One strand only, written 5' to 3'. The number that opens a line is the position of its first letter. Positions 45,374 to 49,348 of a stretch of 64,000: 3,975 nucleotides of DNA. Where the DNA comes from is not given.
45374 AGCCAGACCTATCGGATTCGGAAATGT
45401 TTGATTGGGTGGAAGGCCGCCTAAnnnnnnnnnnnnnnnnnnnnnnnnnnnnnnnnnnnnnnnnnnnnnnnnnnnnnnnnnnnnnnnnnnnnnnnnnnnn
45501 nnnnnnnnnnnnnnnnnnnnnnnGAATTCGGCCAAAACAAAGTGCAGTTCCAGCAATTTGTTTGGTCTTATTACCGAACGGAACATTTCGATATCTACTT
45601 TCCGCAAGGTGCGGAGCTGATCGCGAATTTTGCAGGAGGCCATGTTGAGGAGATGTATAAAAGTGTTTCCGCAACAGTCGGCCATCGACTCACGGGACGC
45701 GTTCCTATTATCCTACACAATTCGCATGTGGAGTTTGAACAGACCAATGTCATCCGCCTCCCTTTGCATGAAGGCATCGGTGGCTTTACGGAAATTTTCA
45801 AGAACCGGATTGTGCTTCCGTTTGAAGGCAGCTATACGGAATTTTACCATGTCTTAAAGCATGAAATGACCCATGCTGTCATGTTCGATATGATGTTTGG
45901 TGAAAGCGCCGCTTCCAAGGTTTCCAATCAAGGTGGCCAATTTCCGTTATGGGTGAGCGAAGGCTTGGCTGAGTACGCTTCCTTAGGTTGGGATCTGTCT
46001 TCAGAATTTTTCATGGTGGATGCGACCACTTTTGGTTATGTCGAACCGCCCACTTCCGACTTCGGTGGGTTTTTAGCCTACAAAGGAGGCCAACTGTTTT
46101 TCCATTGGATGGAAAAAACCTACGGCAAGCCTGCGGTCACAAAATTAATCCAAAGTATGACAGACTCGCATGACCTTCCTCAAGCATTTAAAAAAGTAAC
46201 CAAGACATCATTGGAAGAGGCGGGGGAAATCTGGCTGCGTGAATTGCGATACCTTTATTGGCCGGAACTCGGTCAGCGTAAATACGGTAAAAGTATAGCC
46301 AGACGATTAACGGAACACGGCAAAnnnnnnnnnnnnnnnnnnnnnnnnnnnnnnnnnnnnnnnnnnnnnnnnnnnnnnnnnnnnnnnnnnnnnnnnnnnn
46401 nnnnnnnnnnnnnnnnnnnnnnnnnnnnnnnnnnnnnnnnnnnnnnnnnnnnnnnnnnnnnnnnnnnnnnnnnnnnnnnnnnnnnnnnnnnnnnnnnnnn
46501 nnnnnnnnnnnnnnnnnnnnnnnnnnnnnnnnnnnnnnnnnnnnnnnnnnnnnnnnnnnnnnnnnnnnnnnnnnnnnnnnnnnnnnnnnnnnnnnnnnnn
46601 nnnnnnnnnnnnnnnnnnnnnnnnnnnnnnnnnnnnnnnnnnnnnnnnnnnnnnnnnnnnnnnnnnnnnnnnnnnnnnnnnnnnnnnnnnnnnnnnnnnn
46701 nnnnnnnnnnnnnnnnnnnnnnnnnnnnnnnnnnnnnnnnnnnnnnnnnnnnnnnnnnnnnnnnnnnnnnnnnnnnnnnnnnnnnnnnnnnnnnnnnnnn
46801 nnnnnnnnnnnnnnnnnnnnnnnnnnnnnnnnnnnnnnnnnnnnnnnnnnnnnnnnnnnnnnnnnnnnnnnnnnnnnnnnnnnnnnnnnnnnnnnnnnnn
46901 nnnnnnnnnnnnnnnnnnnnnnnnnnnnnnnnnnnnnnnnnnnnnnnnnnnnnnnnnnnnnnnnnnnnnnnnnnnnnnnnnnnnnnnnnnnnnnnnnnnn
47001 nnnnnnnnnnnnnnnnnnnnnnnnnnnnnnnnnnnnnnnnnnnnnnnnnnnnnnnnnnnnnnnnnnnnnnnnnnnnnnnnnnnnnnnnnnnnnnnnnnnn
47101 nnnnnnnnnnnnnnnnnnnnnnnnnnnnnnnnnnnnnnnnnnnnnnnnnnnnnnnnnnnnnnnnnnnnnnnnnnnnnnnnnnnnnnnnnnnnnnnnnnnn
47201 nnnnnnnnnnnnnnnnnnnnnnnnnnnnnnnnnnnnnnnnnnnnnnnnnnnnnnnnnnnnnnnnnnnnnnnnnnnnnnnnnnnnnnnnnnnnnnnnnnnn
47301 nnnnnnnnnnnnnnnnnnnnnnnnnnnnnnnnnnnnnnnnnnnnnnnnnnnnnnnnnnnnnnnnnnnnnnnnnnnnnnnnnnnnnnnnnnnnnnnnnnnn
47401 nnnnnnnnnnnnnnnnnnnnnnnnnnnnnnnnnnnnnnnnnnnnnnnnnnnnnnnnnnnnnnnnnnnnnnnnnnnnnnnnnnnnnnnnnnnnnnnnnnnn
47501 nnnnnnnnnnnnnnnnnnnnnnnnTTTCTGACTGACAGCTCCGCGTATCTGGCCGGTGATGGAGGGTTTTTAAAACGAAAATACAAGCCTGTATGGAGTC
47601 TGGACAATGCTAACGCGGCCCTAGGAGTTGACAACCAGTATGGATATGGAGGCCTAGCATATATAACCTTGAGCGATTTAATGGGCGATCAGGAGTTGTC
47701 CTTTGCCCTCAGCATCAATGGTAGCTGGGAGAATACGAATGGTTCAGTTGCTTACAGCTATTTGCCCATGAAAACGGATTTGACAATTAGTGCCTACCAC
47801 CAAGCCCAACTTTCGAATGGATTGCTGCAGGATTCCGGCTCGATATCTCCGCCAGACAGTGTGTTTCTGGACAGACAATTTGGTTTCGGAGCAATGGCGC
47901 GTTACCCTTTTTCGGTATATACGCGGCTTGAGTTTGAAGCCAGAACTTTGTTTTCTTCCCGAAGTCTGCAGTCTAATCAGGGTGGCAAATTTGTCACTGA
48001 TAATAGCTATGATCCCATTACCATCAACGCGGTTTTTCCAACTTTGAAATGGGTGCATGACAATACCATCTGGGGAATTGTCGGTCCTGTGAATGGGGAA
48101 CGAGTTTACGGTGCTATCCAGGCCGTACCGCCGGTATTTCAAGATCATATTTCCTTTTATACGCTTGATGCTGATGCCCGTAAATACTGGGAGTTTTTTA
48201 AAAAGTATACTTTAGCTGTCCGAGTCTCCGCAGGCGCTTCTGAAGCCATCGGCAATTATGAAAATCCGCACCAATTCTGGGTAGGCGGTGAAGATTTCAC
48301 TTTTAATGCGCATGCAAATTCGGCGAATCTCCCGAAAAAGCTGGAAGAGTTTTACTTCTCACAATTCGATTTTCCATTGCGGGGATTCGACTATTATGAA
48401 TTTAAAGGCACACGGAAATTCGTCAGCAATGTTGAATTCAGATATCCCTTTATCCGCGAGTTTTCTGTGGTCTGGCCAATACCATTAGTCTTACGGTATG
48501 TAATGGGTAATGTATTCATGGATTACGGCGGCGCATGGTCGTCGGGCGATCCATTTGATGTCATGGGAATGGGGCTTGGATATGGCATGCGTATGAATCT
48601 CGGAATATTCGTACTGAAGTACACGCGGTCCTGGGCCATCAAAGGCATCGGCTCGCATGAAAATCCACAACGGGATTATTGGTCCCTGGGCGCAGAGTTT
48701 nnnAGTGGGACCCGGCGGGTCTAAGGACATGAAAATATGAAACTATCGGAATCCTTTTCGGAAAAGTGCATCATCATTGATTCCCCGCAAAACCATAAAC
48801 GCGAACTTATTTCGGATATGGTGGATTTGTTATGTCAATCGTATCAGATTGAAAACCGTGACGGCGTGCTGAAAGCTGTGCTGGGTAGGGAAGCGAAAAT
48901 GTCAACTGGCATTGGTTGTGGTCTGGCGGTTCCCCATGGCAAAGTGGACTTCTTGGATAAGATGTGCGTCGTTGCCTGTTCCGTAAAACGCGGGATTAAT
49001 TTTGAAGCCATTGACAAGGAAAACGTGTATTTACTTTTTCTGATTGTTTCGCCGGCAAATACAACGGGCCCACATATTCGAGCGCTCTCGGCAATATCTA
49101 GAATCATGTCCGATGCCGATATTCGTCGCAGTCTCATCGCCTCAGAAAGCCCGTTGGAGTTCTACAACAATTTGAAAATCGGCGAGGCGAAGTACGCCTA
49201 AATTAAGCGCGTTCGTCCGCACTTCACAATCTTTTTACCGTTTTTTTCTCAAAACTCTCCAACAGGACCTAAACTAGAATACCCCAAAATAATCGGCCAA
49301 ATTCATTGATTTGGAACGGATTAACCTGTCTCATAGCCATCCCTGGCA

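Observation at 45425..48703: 1092-aa fusion of an HExxH metallopeptidase-like domain, a TolB-like beta-propeller and an Omp85-type C-terminal barrel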

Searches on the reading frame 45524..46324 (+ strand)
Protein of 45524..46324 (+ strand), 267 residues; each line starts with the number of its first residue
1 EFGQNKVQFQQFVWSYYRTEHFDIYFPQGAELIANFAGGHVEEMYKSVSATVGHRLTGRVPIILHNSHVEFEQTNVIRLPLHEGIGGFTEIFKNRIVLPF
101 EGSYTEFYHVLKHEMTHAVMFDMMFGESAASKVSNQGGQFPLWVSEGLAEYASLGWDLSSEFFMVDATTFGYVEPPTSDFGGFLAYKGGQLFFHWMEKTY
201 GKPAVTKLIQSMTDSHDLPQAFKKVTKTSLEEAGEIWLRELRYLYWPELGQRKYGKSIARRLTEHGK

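Call 36: search_protein_families(library=pfam, proteins=[window:45524-46324:+], max_evalue=0.01)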
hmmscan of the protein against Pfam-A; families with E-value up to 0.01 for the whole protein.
window:45524-46324:+ (267 aa): 1 family
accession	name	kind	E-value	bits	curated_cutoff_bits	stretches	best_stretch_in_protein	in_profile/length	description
PF13485.12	Peptidase_MA_2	-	0.00012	22.3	32.4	1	85-231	43-189/201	Peptidase MA superfamily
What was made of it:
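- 45524..46309 (+): Gluzincin (clan MA) zinc-peptidase catalytic domain, aa 34-295. Pfam Peptidase_MA_2 matches at E=1.2e-4, below the gathering score (call 36).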

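Call 39: search_solved_structures(query=A3, max_evalue=10, show_alignments=3)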
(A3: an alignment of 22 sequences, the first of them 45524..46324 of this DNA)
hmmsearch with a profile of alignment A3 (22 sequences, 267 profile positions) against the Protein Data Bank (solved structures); distinct sequences matched with E-value up to 10: 3.
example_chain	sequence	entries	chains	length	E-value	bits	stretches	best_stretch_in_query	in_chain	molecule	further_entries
3cia_A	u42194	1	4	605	0.4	13.3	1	157-219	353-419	cold-active aminopeptidase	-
7kwd_A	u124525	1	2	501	0.61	12.7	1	207-251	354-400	Alkaline phosphatase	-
1pku_A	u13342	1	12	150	1.7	11.3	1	133-154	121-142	Nucleoside Diphosphate Kinase I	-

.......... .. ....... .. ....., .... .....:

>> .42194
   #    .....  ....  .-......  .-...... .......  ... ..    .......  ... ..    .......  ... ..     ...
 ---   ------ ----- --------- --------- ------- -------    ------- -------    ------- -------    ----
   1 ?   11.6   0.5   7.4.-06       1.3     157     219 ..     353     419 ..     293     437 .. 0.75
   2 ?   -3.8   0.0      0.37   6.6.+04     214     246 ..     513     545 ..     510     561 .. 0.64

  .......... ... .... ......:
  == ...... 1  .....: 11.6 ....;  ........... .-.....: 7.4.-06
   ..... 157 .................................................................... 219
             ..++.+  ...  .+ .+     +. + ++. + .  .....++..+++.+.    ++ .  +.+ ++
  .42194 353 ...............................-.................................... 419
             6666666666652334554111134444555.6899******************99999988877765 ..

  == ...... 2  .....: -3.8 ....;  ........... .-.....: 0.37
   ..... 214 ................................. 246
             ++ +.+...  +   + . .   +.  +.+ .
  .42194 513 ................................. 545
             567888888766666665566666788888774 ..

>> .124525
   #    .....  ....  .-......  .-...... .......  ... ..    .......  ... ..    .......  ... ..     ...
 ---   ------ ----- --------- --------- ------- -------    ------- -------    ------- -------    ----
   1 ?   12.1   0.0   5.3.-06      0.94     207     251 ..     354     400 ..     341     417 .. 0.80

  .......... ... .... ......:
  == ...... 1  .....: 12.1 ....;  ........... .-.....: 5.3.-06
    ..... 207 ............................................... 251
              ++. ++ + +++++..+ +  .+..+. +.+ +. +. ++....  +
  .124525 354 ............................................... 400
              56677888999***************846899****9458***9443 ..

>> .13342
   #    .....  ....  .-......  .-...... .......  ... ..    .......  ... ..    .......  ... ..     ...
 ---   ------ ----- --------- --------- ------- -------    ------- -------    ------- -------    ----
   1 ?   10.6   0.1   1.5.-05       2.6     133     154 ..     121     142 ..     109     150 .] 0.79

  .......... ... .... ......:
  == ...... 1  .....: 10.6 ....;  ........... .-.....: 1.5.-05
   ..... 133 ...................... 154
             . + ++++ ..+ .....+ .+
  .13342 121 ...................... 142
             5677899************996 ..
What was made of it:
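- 46076..46090 (+): AYKGG (aa 218-222); Y219 is the predicted transition-state-stabilising Tyr. A sub-threshold profile alignment (E=0.4) places the motif on '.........' of the cold-active M1 aminopeptidase 3cia (call 39).
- On Peptidase family M1: Only the catalytic Tyr (Y219) is shared (call 39, a weak alignment).
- The profile search of the PDB with the N-terminal domain gave no significant sequence hit (call 39).
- Tried and rejected: The best hit was the cold-active aminopeptidase 3cia at E=0.4 (call 39).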

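Call 47: predict_structure(alignment_id=A3)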
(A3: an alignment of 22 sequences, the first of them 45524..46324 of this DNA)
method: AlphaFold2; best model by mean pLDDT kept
length: 267 residues; sequences in the alignment: 22
mean_pLDDT: 80.9   pTM: 0.81
mean pLDDT of the five models: 80.9, 80.1, 77.5, 76.8, 76.3
residues with pLDDT >= 90: 115; 70-90: 91; 50-70: 38; < 50: 23
segments of 3 or more residues with pLDDT < 50: 1-5, 135-137, 254-267
pLDDT, mean of each block of 10 residues (from residue 1): 47 90 94 96 96 93 88 63 62 82 90 93 74 55 90 78 82 82 87 94 94 90 96 91 76 48 43
secondary structure, 60 per line:
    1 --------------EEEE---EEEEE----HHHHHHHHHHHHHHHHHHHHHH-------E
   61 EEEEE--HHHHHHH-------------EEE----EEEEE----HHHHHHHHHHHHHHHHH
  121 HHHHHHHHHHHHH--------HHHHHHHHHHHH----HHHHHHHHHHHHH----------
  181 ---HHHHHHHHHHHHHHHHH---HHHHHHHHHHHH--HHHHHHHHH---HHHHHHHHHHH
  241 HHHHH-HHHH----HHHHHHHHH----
elements in order: E15-18 E22-26 H31-52 E60-65 H68-74 E88-90 E95-99 H104-133 H142-153 H158-170 H184-200 H204-215 H218-226 H230-245 H247-250 H255-263
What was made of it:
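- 45524..46309 (+): The AlphaFold2 model has pLDDT 80.9 (call 47).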

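Call 50: fold_search(model_id=the predicted structure, library=pdb)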
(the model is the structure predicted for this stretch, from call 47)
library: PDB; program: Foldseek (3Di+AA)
matches with E <= 10: 232; with E <= 0.001: 16
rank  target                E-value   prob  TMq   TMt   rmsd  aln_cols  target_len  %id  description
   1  6koy_A                1.0e-04  1.00  0.48  0.32   6.8       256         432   16  Crystal structure of two domain M1 Zinc metallopeptidase E323A mutant bound to L-tryptophan amino acid (released 2020-01-22)
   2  7bb9                  1.7e-04  1.00  0.56  0.40   5.7       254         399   15  Crystal structure of Lugdulysin E242Q Y315F mutant (released 2022-07-13)
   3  4ar9_A                2.4e-04  1.00  0.47  0.35   7.3       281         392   14  Crystal structure of the peptidase domain of collagenase T from Clostridium tetani at 1.69 angstrom resolution. (released 2013-06-05)
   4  6a8z_B                2.8e-04  1.00  0.53  0.35   5.8       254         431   16  Crystal structure of M1 zinc metallopeptidase from Deinococcus radiodurans (released 2019-07-17)
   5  6ydx_B                4.1e-04  1.00  0.54  0.19   5.6       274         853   12  Insulin-regulated aminopeptidase complexed with a macrocyclic peptidic inhibitor (released 2020-07-22)
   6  6kp1_A                4.1e-04  1.00  0.47  0.31   7.0       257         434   16  Crystal structure of two domain M1 zinc metallopeptidase E323A mutant bound to L-methionine amino acid (released 2020-06-24)
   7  3cia_B                4.8e-04  1.00  0.47  0.24   6.2       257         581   15  Crystal structure of cold-aminopeptidase from Colwellia psychrerythraea (released 2008-07-01)
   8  4ar8_B                5.4e-04  1.00  0.46  0.34   7.2       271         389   15  Crystal structure of the peptidase domain of collagenase T from Clostridium tetani complexed with the peptidic inhibit (released 2013-06-05)
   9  6ifg_B                5.7e-04  1.00  0.49  0.33   6.4       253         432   16  Crystal structure of M1 zinc metallopeptidase E323A mutant bound to Tyr-ser-ala substrate from Deinococcus radiodurans (released 2019-09-25)
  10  7esi_A                6.0e-04  1.00  0.58  0.32   4.8       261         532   16  Crystal structure of the collagenase unit of a Vibrio collagenase from Vibrio harveyi VHJR7 at 1. 8 angstrom resolutio (released 2022-02-09)
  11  6a8z_A                6.0e-04  1.00  0.49  0.32   6.6       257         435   16  Crystal structure of M1 zinc metallopeptidase from Deinococcus radiodurans (released 2019-07-17)
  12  6koz_B                6.7e-04  1.00  0.49  0.32   6.5       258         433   16  Crystal structure of two domain M1 zinc metallopeptidase E323 mutant bound to L-Leucine amino acid (released 2020-01-22)
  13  9l5o_A                7.0e-04  1.00  0.59  0.33   5.8       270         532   15  Crystal structure of the mutant Y549A of collagenase VhaC (released 2025-11-05)
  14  6ifg_A                7.0e-04  1.00  0.48  0.33   6.5       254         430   16  Crystal structure of M1 zinc metallopeptidase E323A mutant bound to Tyr-ser-ala substrate from Deinococcus radiodurans (released 2019-09-25)
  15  7wss_A                7.4e-04  1.00  0.53  0.30   5.5       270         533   14  Collagenase from Grimontia (Vibrio) hollisae 1706B (released 2022-06-29)
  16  3cia_A                9.7e-04  1.00  0.47  0.24  11.8       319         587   14  Crystal structure of cold-aminopeptidase from Colwellia psychrerythraea (released 2008-07-01)
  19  3cia_D                1.3e-03  1.00  0.47  0.24   6.5       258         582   16  Crystal structure of cold-aminopeptidase from Colwellia psychrerythraea (released 2008-07-01)
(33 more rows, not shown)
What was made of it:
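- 45524..46309 (+): Foldseek also finds M1, M9 and M30 enzymes (call 50).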

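Call 57: search_protein_representatives(alignment_id=A3)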
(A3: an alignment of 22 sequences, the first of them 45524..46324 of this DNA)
Query: 22 sequences, 267 profile positions. Proteins with E-value up to 0.001 (for the whole library): 6214; up to 1e-10: 2816; up to 1e-30: 1076. The best 150 are listed.
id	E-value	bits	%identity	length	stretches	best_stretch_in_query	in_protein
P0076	1.6e-128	444.2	-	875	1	2-266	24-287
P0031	5.0e-127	439.3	-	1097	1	2-266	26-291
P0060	8.0e-122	422.2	-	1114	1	2-266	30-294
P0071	1.5e-119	414.8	-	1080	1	2-267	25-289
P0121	2.9e-117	407.2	-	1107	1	2-267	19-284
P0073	1.2e-116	405.2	-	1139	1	1-267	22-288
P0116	1.1e-113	395.5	-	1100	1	2-267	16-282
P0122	3.6e-113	393.8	-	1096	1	1-264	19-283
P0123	5.2e-113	393.3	-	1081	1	1-266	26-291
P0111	5.8e-113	393.1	-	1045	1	1-266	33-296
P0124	8.1e-113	392.7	-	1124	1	2-266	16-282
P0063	1.4e-111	388.6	-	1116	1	2-266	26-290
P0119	9.7e-108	376.0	-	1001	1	2-267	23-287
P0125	2.6e-107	374.6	-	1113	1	1-266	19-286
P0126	1.4e-102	359.1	-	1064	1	1-266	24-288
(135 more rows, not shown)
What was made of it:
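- In the 150 best matches the peptidase domain starts within the first 84 residues, mostly at 12-46, and most of these proteins are 900-1200 aa (call 57).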

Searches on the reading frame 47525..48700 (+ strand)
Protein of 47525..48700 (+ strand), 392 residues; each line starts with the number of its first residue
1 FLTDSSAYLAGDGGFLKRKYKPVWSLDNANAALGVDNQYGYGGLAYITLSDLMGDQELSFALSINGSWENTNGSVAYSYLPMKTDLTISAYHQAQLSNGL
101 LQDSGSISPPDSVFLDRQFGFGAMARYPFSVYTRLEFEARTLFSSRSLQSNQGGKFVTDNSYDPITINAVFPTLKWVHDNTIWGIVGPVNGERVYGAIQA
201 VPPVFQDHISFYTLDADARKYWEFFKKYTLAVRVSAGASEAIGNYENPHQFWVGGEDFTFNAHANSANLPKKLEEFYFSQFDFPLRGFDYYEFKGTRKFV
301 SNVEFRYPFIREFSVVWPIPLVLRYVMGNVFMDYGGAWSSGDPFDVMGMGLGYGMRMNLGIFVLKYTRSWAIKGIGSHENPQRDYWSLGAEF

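Call 14: search_solved_structures(query=A2, max_evalue=1, show_alignments=2)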
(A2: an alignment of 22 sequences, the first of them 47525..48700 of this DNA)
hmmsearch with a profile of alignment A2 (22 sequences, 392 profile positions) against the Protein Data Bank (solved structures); distinct sequences matched with E-value up to 1: 3.
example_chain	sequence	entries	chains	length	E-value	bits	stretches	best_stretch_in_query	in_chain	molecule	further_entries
8xnb_A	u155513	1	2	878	1.8e-06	30.4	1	285-361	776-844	Outer membrane protein assembly factor BamA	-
9pxj_A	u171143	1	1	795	0.00041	22.7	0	105-246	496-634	BamA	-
9pxg_A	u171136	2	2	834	0.00047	22.5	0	105-246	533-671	Outer membrane protein assembly factor BamA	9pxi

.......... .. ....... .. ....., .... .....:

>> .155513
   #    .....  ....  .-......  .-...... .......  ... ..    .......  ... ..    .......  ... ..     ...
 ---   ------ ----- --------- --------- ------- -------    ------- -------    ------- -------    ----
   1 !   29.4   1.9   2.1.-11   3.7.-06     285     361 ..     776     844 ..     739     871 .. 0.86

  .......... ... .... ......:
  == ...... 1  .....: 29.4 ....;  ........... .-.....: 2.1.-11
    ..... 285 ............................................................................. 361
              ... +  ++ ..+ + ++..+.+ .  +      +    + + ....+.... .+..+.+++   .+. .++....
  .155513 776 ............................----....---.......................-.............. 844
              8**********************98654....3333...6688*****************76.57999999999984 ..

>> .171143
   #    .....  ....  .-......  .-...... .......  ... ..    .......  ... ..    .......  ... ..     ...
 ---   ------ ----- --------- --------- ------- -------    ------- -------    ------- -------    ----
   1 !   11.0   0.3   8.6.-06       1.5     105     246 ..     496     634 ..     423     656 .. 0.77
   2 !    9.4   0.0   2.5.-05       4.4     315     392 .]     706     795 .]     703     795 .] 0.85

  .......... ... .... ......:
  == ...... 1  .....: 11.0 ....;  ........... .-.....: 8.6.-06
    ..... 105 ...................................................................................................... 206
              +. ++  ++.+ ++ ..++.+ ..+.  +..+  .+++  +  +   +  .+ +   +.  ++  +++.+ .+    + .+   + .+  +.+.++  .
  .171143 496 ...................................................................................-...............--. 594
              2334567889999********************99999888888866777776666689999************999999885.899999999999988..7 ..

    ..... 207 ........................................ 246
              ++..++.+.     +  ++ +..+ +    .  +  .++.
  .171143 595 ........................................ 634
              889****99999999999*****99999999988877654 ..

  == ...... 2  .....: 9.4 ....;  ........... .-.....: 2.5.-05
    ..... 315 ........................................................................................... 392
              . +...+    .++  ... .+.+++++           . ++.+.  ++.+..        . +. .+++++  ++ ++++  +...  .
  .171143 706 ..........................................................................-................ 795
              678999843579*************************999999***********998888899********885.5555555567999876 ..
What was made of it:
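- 47594..48700 (+): 16-stranded Omp85-type beta-barrel, aa 724-1092, ending in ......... A PDB profile search finds BamA 8xnb at E=1.8e-6 (call 14).
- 48515..48529 (+): FMDYG (aa 1031-1035), the FxDxG motif on strand 13. The D. radiodurans BamA alignment covers this stretch (call 14).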

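Call 15: search_protein_families(library=pfam, alignment_id=A2, max_evalue=0.1)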
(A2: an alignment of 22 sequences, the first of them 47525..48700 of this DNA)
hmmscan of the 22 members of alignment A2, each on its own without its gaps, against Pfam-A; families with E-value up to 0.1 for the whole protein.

A. member 1, window:47525-48700:+ (392 aa): 1 family
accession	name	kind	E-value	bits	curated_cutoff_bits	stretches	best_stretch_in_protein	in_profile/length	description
PF01103.29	Omp85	-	3.4e-08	33.8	24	1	119-392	62-325/325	Omp85 superfamily domain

B. families by the number of members that match (of 22 scanned): 1 family
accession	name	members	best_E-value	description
PF01103.29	Omp85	16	6.6e-16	Omp85 superfamily domain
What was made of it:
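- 47594..48700 (+): Pfam Omp85 scores 33.8 bits against a gathering score of 24 (call 15).
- On Omp85 superfamily (Pfam PF01103): 16 of 22 homologues also match (call 15).
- Checked: The C-terminal 392 aa on their own pass Pfam's Omp85 (PF01103) gathering score: 33.8 bits against a cut-off of 24, E=3.4e-8 (call 15).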

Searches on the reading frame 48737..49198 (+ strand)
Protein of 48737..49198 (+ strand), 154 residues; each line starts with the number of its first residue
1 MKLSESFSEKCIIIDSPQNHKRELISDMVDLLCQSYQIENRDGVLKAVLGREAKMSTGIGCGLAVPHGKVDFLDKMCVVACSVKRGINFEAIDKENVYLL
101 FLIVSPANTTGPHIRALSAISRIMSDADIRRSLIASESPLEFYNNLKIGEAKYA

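Call 36: search_protein_families(library=pfam, proteins=[window:48737-49198:+], max_evalue=0.01)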
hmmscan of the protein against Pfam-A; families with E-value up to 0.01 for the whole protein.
window:48737-49198:+ (154 aa): 1 family
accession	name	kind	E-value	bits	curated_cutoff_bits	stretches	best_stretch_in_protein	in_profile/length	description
PF00359.27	PTS_EIIA_2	-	5.9e-31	107.8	27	1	6-146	2-141/144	Phosphoenolpyruvate-dependent sugar phosphotransferase system, EIIA 2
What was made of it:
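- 48737..49201 (+): Downstream PTS EIIA-2 (PtsN-like) gene, 33 nt after the target's stop codon. It is a conserved neighbour in Fibrobacterota. Pfam PTS_EIIA_2 matches at E=5.9e-31 (call 36).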
